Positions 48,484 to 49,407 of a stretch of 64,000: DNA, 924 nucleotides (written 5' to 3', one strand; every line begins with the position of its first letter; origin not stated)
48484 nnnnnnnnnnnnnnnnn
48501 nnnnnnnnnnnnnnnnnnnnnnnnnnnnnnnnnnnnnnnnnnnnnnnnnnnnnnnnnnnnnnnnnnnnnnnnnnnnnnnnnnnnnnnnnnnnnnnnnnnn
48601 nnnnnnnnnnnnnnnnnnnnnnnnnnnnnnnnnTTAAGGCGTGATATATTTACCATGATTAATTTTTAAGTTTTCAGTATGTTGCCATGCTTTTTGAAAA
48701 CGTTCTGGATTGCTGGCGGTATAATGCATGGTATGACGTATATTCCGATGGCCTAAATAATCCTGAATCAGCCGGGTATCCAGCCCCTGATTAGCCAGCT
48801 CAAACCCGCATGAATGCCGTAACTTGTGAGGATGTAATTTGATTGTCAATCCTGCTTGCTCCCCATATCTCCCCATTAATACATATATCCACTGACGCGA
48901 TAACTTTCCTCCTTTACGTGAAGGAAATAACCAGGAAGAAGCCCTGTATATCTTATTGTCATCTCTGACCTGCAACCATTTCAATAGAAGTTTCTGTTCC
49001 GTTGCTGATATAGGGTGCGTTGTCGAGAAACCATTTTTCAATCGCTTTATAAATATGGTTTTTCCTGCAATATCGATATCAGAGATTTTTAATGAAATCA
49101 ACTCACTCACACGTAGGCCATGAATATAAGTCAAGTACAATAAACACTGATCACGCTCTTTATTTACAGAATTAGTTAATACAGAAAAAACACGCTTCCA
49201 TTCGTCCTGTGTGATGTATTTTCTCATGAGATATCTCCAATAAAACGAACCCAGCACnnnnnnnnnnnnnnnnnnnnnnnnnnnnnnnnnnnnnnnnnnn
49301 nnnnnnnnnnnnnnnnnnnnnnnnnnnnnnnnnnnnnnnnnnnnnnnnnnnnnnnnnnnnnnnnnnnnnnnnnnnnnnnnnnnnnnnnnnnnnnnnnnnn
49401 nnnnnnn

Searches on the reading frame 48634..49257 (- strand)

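Call 67: search_protein_families(library=pfam, proteins=[window:48634-49257:-], max_evalue=0.001)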
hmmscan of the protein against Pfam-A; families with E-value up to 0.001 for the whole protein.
window:48634-49257:- (207 aa): 1 family
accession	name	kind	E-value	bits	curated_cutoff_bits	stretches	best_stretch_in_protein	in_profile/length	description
PF00589.27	Phage_integrase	-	6.3e-47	160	27.1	1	13-185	1-171/172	Phage integrase family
